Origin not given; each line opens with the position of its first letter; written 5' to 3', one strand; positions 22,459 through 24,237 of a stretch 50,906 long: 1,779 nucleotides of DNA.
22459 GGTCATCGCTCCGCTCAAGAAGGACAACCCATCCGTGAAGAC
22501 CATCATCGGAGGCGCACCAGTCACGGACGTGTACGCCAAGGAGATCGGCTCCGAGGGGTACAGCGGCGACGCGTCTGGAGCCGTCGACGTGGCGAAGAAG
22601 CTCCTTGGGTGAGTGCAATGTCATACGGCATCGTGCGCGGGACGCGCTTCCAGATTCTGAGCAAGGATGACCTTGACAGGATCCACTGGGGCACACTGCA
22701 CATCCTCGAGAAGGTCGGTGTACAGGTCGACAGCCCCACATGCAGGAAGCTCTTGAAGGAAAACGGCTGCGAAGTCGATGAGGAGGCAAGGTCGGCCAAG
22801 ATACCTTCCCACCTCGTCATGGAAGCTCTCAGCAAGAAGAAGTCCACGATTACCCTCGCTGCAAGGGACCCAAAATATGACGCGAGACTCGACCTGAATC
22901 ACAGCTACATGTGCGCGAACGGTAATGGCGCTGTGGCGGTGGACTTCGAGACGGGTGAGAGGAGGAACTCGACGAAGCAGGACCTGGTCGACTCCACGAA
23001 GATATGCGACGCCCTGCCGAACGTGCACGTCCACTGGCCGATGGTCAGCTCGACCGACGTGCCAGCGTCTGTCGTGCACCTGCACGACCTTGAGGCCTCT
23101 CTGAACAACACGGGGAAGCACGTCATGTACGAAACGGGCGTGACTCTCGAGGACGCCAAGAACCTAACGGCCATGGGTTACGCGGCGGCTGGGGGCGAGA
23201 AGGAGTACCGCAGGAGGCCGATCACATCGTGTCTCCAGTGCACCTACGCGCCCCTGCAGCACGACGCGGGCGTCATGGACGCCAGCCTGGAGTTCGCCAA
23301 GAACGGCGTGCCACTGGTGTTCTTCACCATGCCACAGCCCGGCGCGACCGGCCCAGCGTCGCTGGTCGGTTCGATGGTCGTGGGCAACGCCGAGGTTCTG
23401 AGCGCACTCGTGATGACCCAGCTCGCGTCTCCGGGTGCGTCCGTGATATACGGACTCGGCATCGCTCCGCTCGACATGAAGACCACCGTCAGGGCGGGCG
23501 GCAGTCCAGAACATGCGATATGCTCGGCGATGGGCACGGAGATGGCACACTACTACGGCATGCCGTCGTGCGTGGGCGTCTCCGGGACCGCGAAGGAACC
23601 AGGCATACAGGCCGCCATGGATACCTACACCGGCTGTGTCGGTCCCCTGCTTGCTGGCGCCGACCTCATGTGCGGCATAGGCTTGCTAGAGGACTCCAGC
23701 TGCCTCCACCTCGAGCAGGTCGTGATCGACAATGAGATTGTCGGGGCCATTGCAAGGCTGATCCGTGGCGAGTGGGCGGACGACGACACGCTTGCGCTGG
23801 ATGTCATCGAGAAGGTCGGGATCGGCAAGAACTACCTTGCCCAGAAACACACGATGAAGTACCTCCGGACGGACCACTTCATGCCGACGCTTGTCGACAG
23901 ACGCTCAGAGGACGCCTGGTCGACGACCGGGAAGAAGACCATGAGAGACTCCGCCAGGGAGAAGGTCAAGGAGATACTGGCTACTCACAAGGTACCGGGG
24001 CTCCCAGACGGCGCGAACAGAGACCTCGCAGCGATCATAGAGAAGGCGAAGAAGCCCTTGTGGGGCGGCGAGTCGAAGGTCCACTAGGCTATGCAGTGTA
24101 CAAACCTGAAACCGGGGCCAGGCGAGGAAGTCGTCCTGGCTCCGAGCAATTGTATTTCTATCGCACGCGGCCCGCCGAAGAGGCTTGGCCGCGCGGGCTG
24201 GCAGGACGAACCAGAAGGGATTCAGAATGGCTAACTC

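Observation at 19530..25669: Complete corrinoid methyl-transfer module: two pyrrolysine-free MttB-family enzymes, a corrinoid protein and a pterin-binding methyltransferase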

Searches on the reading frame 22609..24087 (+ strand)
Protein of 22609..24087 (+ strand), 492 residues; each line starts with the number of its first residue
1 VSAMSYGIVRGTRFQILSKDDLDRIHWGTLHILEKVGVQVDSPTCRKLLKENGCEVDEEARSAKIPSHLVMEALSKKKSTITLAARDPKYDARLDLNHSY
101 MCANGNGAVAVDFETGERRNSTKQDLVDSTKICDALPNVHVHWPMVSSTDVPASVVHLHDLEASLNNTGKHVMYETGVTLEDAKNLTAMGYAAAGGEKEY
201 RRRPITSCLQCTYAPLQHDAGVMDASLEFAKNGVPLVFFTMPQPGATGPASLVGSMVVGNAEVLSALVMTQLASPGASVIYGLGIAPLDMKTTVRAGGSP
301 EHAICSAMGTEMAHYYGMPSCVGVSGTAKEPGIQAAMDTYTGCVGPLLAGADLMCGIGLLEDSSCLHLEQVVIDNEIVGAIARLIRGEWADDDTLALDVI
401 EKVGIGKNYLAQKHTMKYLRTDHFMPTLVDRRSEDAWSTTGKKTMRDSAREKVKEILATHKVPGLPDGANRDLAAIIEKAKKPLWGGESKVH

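Call 4: search_protein_families(library=ncbifam, proteins=[window:22609-24087:+])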
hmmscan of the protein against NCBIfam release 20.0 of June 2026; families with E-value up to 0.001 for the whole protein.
window:22609-24087:+ (492 aa): 1 family
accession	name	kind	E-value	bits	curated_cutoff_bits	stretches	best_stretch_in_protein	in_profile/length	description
TIGR02369.2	trimeth_pyl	equivalog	7.3e-138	460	525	1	13-480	2-468/469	[trimethylamine--corrinoid protein] Co-methyltransferase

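Call 8: search_protein_families(library=pfam, proteins=[window:22609-24087:+])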
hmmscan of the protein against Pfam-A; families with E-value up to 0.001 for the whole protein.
window:22609-24087:+ (492 aa): 1 family
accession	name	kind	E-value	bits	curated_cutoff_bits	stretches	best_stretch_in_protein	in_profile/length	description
PF06253.16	MTTB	-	5.8e-94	315.3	25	1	12-482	29-497/500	Trimethylamine methyltransferase (MTTB)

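Call 13: find_homologous_proteins(query=window:22609-24087:+)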
Query window:22609-24087:+ (492 aa): 681 proteins with E <= 0.001 among 8000 candidates; the best 120 are listed.
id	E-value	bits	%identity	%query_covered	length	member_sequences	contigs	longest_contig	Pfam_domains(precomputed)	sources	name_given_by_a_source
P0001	0.0e+0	1115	100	99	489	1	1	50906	PF06253.17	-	-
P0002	0.0e+0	1059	93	100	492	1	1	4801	PF06253.17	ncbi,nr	ncbi:MAG TPA: trimethylamine methyltransferase family protein [Thermoplasmata archaeon]|nr:trimethyl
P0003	0.0e+0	1059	93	100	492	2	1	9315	PF06253.17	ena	-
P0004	0.0e+0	1059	93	100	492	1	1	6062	PF06253.17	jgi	-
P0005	0.0e+0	1058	94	99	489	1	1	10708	PF06253.17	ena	-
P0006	0.0e+0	1055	93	99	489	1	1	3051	PF06253.17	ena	-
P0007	0.0e+0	1054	93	99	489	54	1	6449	PF06253.17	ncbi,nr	ncbi:MAG: trimethylamine methyltransferase family protein [Thermoplasmata archaeon]|nr:trimethylamin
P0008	0.0e+0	1025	91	99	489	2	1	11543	PF06253.17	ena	-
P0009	1.5e-295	999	88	99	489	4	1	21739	PF06253.17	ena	-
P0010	9.5e-288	973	85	99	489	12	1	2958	PF06253.17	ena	-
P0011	1.9e-261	886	79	99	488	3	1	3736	PF06253.17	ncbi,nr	ncbi:MAG TPA: trimethylamine methyltransferase family protein [Thermoplasmata archaeon]|nr:trimethyl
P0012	2.5e-261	886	79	99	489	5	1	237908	PF06253.17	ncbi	ncbi:MAG: trimethylamine methyltransferase family protein [Thermoplasmata archaeon]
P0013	2.7e-261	886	79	99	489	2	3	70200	PF06253.17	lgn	-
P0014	5.2e-261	885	79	99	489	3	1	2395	PF06253.17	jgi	jgi:trimethylamine--corrinoid protein Co-methyltransferase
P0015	1.1e-260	884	78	99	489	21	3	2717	PF06253.17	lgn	-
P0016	2.4e-260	883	78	99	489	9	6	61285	PF06253.17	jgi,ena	jgi:trimethylamine--corrinoid protein Co-methyltransferase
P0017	4.6e-260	882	78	99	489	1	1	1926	PF06253.17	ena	-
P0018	1.7e-259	880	78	99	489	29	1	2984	PF06253.17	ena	-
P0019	1.8e-259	880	78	99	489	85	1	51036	PF06253.17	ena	-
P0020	2.0e-259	879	77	99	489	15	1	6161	PF06253.17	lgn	-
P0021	7.3e-259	878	78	99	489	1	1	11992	PF06253.17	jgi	jgi:trimethylamine--corrinoid protein Co-methyltransferase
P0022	8.0e-259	877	78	99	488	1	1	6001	PF06253.17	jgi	-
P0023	1.2e-258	877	78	99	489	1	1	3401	PF06253.17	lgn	-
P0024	1.2e-258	877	78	99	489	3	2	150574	PF06253.17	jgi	-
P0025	1.9e-258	876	78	99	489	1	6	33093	PF06253.17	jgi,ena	jgi:trimethylamine--corrinoid protein Co-methyltransferase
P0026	2.3e-258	876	78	99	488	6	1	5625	PF06253.17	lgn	-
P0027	2.4e-258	876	78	99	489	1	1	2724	PF06253.17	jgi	jgi:trimethylamine--corrinoid protein Co-methyltransferase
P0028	5.1e-258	875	78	99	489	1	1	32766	PF06253.17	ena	-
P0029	5.4e-258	875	78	99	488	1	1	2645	PF06253.17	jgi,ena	-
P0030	5.8e-258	875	77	99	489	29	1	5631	PF06253.17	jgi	jgi:trimethylamine--corrinoid protein Co-methyltransferase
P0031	6.8e-258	874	78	99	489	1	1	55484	PF06253.17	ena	-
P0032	1.0e-257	874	78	99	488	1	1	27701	PF06253.17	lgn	-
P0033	1.2e-257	874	77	99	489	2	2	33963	PF06253.17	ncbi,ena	-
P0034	1.5e-257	873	77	99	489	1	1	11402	PF06253.17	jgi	jgi:trimethylamine--corrinoid protein Co-methyltransferase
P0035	1.7e-257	873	77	99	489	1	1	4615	PF06253.17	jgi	-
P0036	2.2e-257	873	77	99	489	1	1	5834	PF06253.17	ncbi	-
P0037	2.3e-257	873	77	99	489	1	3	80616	PF06253.17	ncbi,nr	ncbi:MAG: trimethylamine methyltransferase family protein [Thermoplasmatota archaeon]|nr:trimethylam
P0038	2.6e-257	872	78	99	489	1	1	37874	PF06253.17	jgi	-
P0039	2.8e-257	872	78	99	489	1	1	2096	PF06253.17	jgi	-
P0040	3.1e-257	872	78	99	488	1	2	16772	PF06253.17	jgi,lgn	jgi:trimethylamine--corrinoid protein Co-methyltransferase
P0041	3.6e-257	872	78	99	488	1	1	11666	PF06253.17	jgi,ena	-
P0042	5.6e-257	871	78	99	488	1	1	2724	PF06253.17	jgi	jgi:trimethylamine--corrinoid protein Co-methyltransferase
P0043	5.8e-257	871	78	99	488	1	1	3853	PF06253.17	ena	-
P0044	7.5e-257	871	78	99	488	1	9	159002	PF06253.17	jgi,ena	jgi:trimethylamine--corrinoid protein Co-methyltransferase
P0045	1.2e-256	870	76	99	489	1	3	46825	PF06253.17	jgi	jgi:trimethylamine--corrinoid protein Co-methyltransferase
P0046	2.0e-256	870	78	99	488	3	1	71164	PF06253.17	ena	-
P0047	2.0e-256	870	77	99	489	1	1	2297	PF06253.17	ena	-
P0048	2.9e-256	869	77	99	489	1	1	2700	PF06253.17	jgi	-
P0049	3.0e-256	869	77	99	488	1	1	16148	PF06253.17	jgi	-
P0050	3.3e-256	869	77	99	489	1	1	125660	PF06253.17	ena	-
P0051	3.3e-256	869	77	99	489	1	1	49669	PF06253.17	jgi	jgi:trimethylamine--corrinoid protein Co-methyltransferase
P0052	3.9e-256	869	78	99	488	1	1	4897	PF06253.17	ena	-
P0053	4.0e-256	869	77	99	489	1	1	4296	PF06253.17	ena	-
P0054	5.0e-256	868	78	99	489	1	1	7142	PF06253.17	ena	-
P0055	6.5e-256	868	77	99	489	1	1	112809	PF06253.17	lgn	-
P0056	8.2e-256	868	76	99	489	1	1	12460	PF06253.17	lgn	-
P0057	9.6e-256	867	76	99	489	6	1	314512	PF06253.17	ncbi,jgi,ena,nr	ncbi:MAG: trimethylamine methyltransferase family protein [Candidatus Thermoplasmatota archaeon]|nr:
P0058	1.2e-255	867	77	99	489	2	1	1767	PF06253.17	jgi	-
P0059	1.4e-255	867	77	99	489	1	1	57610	PF06253.17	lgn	-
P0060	1.4e-255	867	77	99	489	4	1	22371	PF06253.17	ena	-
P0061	1.8e-255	866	77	99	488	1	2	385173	PF06253.17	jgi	jgi:trimethylamine--corrinoid protein Co-methyltransferase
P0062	2.2e-255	866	78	99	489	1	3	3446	PF06253.17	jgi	jgi:trimethylamine--corrinoid protein Co-methyltransferase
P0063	4.1e-254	862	76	99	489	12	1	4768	PF06253.17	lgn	-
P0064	4.5e-254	862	77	99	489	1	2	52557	PF06253.17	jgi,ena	-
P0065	5.2e-254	862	77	99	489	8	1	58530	PF06253.17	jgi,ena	-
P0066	7.3e-254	861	77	99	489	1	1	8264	PF06253.17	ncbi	-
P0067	1.7e-253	860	77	99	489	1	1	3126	PF06253.17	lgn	-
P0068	1.8e-253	860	76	99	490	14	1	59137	PF06253.17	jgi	-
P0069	2.2e-253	859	77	99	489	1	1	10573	PF06253.17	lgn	-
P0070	1.5e-252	857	76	99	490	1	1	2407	PF06253.17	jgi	-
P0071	3.2e-252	856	76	99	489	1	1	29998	PF06253.17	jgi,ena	-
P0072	4.7e-252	855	76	99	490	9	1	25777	PF06253.17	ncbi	-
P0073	4.6e-250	849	75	99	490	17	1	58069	PF06253.17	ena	-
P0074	6.4e-249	845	73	99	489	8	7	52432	PF06253.17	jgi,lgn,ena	-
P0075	8.1e-249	844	75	99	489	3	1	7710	PF06253.17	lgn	-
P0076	8.1e-249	844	74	99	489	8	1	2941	PF06253.17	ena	-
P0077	4.8e-248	842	76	98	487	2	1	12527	PF06253.17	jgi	-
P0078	1.2e-247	841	77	98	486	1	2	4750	PF06253.17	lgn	-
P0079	5.8e-247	838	77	96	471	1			PF06253.17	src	-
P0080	1.0e-246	838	75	98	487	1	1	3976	PF06253.17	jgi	-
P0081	1.9e-241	820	73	99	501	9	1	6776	PF06253.17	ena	-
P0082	9.7e-241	818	73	99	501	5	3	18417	PF06253.17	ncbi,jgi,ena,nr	ncbi:MAG TPA: trimethylamine methyltransferase family protein [Thermoplasmata archaeon]|nr:trimethyl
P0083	8.3e-236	802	73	97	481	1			PF06253.17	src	-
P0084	3.5e-234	796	72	97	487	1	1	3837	PF06253.17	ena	-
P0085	7.5e-234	795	71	97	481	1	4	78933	PF06253.17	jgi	-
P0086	7.6e-234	795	72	98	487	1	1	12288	PF06253.17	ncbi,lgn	-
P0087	1.6e-233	794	73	97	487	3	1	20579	PF06253.17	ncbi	-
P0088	1.9e-233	794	72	97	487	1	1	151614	PF06253.17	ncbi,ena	-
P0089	1.8e-232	791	72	97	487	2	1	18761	PF06253.17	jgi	jgi:trimethylamine--corrinoid protein Co-methyltransferase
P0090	1.9e-232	790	72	97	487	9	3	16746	PF06253.17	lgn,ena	-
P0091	4.1e-232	789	73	97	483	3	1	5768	PF06253.17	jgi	jgi:trimethylamine--corrinoid protein Co-methyltransferase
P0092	5.6e-232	789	72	97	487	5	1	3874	PF06253.17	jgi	-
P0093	8.2e-232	788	72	97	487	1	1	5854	PF06253.17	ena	-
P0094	1.1e-230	785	73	98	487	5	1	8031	PF06253.17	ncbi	-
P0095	5.5e-229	779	72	97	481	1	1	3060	PF06253.17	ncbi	-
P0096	7.0e-229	779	71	97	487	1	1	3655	PF06253.17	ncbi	-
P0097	9.2e-229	778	72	97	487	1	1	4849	PF06253.17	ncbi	-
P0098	1.1e-228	778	71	97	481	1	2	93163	PF06253.17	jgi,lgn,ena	-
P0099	1.3e-228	778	71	97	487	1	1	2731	PF06253.17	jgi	-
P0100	1.7e-227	774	70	97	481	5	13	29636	PF06253.17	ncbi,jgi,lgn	ncbi:MAG TPA: trimethylamine methyltransferase family protein [Thermoplasmata archaeon]|jgi:trimethy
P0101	1.8e-227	774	72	97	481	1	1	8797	PF06253.17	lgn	-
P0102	5.1e-227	773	72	97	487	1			PF06253.17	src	-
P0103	6.2e-227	772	71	97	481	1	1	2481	PF06253.17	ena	-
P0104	6.4e-227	772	72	96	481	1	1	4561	PF06253.17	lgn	-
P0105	6.6e-227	772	71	98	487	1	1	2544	PF06253.17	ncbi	-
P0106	9.8e-227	772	71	98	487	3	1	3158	PF06253.17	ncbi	-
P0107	1.3e-226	771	71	98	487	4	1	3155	PF06253.17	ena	-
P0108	1.3e-226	771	71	97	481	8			PF06253.17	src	-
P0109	7.4e-226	769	71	98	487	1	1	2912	PF06253.17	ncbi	-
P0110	1.8e-225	768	70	97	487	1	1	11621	PF06253.17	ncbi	-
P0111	7.1e-225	766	71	98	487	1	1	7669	PF06253.17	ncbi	-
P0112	7.4e-225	765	69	98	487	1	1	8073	PF06253.17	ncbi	-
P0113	1.6e-224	764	70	98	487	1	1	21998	PF06253.17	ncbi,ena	-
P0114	4.1e-224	763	70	98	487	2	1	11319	PF06253.17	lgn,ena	-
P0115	5.0e-224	763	70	97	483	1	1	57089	PF06253.17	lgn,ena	-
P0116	3.6e-223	760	70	97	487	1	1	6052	PF06253.17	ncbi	-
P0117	1.3e-222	758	68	97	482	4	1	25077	PF06253.17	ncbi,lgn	-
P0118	2.3e-222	757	68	97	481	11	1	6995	PF06253.17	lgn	-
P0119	3.0e-222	757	68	97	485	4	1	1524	PF06253.17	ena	-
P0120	3.3e-221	753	70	97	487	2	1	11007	PF06253.17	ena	-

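Call 15: search_solved_structures(query=window:22609-24087:+, show_alignments=3)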
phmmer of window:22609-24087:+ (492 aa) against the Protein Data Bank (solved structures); distinct sequences matched with E-value up to 0.001: 5.
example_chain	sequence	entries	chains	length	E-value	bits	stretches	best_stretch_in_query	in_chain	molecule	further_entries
7xcm_A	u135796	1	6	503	1.1e-80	275.1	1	6-486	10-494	Trimethylamine methyltransferase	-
7xcl_A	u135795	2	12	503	1.1e-80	275.1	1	6-486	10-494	Trimethylamine methyltransferase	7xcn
2qne_A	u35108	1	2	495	7e-61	209.8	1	13-480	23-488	Putative methyltransferase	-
9yce_A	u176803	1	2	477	7.4e-61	209.7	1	13-480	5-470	Glycine betaine methyltransferase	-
4yyc_A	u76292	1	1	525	3e-33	118.7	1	12-481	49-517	Putative trimethylamine methyltransferase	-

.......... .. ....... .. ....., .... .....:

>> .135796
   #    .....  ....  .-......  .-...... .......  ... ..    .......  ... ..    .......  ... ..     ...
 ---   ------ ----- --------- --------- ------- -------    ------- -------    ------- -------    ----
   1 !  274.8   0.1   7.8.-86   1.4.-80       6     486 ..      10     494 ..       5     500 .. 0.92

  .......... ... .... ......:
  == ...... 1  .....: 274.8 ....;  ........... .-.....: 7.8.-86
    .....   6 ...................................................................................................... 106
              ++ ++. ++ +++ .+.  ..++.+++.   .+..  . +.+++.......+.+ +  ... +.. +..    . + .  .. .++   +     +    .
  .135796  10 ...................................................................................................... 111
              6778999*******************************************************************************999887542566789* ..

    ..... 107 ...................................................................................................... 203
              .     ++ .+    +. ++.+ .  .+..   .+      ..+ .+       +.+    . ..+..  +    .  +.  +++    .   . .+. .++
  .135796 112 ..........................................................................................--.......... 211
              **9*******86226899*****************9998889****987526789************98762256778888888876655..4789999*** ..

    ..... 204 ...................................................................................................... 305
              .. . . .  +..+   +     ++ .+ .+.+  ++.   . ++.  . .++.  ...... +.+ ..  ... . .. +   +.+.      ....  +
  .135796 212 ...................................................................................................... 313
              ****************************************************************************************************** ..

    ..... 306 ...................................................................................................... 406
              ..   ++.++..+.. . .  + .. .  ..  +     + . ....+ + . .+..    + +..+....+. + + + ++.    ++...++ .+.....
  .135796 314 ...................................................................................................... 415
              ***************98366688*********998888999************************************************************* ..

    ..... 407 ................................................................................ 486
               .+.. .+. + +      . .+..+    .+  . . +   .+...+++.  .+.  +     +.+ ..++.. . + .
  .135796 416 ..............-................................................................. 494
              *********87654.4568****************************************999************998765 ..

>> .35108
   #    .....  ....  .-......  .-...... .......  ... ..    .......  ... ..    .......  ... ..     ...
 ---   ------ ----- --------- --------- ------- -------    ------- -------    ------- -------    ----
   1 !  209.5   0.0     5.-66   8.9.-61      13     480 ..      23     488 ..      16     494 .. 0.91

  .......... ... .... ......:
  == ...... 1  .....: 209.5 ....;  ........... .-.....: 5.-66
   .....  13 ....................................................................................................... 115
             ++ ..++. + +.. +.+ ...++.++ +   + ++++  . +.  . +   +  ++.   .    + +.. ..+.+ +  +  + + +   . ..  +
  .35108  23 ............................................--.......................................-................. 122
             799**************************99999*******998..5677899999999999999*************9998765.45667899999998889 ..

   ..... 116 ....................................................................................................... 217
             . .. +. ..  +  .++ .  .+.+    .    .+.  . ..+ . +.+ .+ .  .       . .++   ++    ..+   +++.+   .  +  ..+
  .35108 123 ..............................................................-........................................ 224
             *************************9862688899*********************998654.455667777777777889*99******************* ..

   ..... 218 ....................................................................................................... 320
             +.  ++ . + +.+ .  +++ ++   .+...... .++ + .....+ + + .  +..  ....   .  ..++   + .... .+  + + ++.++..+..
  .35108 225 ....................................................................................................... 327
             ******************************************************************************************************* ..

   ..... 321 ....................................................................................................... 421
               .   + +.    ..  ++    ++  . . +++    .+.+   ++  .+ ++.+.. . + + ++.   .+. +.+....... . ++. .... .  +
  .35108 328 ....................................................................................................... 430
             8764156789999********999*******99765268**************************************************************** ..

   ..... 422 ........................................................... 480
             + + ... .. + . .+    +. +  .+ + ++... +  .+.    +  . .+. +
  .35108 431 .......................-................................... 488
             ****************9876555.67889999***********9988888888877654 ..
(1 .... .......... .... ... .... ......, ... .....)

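Call 19: find_related_loci(query=window:22618-24087:+, collection=genome_contigs, flank=10000)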
Query window:22618-24087:+ (489 aa) in genome_contigs; peptide patterns used: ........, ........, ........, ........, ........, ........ (x = any residue, [..] = any of these).
106 stretches matched a pattern; 90 encode a relative of the query (tblastn E <= 1e-3); the best 80 are kept; 80 distinct loci.
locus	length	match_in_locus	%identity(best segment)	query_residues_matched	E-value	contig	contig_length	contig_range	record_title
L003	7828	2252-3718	94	1-489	0e+0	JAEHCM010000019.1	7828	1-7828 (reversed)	MAG: Thermoplasmata archaeon isolate SG225.bin4 NODE_19_length_7828_cov_8.512837, whole genome shotgun sequence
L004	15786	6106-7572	93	1-489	0e+0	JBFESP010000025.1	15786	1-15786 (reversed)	MAG: Thermoplasmata archaeon isolate Mix_mud06.2021.04.53 k141_287853_length_15786_cov_19.2387, whole genome shotgun seq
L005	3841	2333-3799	91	1-489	0e+0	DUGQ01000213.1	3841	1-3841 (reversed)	TPA_asm: Thermoplasmata archaeon isolate UBA10834 contig_38993, whole genome shotgun sequence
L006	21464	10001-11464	91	1-488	0e+0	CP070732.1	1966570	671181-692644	MAG: Methanobacteriota archaeon isolate bin41 chromosome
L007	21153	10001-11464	90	1-488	0e+0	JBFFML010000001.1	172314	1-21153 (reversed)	MAG: Thermoplasmata archaeon isolate Mix_mud18.2022.04.47 k141_1265250_length_172314_cov_22.3106, whole genome shotgun s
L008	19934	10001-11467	88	1-489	0e+0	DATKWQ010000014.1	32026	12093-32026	MAG TPA_asm: Thermoplasmata archaeon isolate SMAG_U14167 k141_4877893, whole genome shotgun sequence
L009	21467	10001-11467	89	1-489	0e+0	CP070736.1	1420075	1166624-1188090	MAG: Methanobacteriota archaeon isolate bin4 chromosome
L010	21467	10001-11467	88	1-489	0e+0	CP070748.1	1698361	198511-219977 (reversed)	MAG: Methanobacteriota archaeon isolate bin352 chromosome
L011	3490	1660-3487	88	1-489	0e+0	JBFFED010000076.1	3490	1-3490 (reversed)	MAG: Thermoplasmata archaeon isolate Mix_mud13.2021.11.63 k141_429660_length_3490_cov_9.6393, whole genome shotgun seque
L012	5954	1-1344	94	42-489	0e+0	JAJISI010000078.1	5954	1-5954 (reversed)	MAG: Thermoplasmatota archaeon isolate bin18 bin18_BA.02.16-18_bin.27.strict_78, whole genome shotgun sequence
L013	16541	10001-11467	79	1-489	0e+0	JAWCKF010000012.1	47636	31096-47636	MAG: Thermoplasmata archaeon isolate JZ-2_201705_bins_126 JZ-2_201705_bins_126_scaffold_12, whole genome shotgun sequenc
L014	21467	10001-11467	76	1-489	0e+0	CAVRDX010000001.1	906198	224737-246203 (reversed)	MAG: uncultured Thermoplasmata archaeon isolate MFD04716.bin.2.147 genome assembly, contig: contig_15924, whole genome s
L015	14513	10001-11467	76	1-489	0e+0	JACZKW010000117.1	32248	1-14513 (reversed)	MAG: Thermoplasmata archaeon isolate MAG55 euryarchaeota_1_contig_1426100, whole genome shotgun sequence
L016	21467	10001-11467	76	1-489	0e+0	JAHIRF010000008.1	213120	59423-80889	MAG: Thermoplasmatota archaeon isolate MM_PC_MetaG.mb.116 MM_PC_MetaG.mb.116_k141_1587035, whole genome shotgun sequence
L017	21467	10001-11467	76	1-489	0e+0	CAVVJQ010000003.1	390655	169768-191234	MAG: uncultured Thermoplasmata archaeon isolate MFD04716.bin.2.227 genome assembly, contig: contig_89632, whole genome s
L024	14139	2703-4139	70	1-479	0e+0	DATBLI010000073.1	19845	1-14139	MAG TPA_asm: Thermoplasmata archaeon isolate SMAG_U3968 k141_3905636, whole genome shotgun sequence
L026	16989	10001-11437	67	1-479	0e+0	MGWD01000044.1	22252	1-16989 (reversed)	MAG: Euryarchaeota archaeon RBG_19FT_COMBO_69_17 rbg_19ft_combo_scaffold_573, whole genome shotgun sequence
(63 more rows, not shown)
